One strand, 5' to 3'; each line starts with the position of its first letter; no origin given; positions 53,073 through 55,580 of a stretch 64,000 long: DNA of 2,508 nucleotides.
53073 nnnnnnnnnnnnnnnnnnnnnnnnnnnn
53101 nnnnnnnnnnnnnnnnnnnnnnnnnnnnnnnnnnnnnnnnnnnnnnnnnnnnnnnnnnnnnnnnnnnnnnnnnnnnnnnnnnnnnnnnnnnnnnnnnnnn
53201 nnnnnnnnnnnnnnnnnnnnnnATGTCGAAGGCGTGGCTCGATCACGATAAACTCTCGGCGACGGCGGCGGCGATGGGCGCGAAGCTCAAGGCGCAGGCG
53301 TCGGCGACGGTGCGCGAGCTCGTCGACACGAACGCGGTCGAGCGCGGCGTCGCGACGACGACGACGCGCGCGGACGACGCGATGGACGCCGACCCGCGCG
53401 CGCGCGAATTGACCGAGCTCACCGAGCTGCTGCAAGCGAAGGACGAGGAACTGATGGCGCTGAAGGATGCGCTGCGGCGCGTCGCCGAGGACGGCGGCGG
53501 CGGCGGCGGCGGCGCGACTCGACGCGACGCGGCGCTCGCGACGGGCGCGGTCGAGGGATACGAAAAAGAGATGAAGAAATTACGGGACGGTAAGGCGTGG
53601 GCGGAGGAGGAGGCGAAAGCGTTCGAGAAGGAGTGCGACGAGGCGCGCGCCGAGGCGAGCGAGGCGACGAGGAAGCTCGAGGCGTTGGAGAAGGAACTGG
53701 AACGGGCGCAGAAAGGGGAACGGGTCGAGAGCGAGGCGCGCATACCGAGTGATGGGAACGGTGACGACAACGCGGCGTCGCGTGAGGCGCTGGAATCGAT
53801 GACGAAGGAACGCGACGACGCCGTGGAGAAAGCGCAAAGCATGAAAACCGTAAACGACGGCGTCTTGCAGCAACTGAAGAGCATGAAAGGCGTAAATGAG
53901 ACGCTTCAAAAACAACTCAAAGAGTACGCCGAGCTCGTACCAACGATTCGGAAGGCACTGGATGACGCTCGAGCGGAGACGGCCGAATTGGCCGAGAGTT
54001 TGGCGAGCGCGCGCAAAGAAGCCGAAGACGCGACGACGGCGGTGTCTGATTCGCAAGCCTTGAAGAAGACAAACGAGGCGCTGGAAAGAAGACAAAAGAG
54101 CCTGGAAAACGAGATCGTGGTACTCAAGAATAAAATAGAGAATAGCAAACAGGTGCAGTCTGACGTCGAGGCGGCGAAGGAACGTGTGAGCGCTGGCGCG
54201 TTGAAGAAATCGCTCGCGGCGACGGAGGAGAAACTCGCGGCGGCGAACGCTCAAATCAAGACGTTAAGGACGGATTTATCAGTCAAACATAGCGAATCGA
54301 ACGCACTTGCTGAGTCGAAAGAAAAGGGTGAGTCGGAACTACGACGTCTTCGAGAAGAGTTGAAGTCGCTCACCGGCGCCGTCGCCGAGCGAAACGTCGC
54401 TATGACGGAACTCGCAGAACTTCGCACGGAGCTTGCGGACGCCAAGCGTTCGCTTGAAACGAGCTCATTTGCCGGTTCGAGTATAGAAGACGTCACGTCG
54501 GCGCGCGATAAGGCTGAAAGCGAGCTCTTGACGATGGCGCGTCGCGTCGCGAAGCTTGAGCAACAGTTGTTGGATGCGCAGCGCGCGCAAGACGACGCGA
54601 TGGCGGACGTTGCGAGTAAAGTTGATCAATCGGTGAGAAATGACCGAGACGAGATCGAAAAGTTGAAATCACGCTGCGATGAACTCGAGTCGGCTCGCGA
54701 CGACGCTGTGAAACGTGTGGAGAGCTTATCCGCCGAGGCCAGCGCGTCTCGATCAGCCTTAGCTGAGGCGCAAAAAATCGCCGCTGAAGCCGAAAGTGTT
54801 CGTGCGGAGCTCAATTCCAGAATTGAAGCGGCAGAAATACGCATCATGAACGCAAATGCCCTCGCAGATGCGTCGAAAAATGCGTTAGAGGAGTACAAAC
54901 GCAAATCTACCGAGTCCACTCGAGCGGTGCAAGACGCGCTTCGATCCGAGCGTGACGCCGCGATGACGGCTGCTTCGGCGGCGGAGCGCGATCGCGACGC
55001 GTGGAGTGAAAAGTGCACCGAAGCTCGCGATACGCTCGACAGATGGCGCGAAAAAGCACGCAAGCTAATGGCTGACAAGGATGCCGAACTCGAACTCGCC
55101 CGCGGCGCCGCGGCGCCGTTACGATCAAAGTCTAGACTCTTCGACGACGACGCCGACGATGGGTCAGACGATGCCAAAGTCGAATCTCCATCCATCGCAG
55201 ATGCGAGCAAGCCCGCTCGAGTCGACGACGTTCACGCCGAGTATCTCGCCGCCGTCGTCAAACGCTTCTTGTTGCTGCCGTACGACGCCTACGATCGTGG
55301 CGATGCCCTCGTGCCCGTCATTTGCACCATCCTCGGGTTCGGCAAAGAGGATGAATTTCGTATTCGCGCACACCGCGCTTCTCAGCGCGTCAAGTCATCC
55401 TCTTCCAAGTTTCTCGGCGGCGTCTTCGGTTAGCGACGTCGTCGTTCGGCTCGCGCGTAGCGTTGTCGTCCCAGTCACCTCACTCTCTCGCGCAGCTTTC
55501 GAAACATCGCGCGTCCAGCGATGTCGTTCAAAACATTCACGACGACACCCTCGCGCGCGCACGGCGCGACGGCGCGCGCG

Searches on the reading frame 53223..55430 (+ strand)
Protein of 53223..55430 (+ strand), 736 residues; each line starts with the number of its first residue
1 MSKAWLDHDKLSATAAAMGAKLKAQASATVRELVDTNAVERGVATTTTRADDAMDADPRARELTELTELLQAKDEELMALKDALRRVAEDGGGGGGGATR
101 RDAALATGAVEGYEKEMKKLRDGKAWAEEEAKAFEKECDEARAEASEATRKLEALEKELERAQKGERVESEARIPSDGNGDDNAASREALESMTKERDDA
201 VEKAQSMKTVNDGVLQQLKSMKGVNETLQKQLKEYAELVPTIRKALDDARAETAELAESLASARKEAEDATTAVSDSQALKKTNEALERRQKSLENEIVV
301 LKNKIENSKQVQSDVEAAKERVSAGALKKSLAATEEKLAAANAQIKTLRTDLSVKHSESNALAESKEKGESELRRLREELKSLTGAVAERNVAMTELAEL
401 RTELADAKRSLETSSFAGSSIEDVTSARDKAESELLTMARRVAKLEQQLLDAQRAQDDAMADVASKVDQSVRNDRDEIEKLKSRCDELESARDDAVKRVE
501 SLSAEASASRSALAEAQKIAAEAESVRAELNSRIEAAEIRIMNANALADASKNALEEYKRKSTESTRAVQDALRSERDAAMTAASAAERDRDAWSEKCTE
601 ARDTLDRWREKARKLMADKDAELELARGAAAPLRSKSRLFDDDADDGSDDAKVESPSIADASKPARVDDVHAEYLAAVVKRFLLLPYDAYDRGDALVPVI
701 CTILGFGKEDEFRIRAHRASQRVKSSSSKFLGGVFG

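Call 43: search_protein_families(library=pfam, proteins=[window:53223-55430:+], max_evalue=0.01)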
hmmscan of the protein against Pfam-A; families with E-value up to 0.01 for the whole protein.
seq(736 aa): 1 family
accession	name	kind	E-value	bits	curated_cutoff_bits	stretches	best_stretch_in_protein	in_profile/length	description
PF01465.25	GRIP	-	0.0047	17.2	24.4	1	672-711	4-41/44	GRIP domain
